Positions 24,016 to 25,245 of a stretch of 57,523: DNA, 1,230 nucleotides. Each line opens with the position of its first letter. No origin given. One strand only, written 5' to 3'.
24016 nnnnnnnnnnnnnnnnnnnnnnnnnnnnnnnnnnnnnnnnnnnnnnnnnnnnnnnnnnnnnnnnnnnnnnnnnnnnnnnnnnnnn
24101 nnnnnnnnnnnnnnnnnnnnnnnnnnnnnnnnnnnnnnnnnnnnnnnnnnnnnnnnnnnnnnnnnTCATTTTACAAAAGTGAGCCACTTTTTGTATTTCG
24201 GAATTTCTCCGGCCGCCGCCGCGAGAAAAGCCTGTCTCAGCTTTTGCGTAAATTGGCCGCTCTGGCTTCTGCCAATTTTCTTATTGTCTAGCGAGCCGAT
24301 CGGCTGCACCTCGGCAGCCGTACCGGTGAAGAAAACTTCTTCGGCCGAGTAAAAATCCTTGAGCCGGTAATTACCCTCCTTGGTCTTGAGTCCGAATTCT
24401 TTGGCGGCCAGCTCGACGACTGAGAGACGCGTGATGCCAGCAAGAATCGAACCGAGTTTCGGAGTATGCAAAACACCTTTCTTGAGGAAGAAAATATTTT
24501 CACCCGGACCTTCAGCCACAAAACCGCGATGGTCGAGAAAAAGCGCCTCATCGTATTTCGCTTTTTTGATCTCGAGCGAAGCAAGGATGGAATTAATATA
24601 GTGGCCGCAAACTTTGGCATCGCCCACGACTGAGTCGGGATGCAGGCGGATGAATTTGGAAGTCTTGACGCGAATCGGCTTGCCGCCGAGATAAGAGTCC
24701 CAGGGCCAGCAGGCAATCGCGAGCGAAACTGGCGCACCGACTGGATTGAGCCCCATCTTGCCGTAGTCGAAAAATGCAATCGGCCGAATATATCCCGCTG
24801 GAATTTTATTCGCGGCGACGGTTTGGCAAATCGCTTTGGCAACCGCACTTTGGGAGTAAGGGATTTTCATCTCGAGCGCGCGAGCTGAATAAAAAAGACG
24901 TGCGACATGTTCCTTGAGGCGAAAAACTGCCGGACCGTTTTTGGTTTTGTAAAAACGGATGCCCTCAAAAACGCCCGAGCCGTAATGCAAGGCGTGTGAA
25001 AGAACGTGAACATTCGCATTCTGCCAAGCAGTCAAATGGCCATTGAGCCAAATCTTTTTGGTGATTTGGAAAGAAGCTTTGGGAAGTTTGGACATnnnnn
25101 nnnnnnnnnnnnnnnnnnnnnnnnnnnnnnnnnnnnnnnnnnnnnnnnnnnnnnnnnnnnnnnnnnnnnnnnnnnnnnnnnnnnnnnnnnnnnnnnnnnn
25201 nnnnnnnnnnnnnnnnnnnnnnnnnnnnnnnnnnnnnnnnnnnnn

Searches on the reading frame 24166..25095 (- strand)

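Call 41: search_protein_families(library=pfam, max_evalue=0.000001, proteins=[window:24166-25095:-])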
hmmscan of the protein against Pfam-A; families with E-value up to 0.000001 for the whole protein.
window:24166-25095:- (309 aa): 1 family
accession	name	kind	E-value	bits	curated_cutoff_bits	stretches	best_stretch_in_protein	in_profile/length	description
PF01063.24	Aminotran_4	-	4.7e-49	167.7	28.5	1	41-268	1-222/223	Amino-transferase class IV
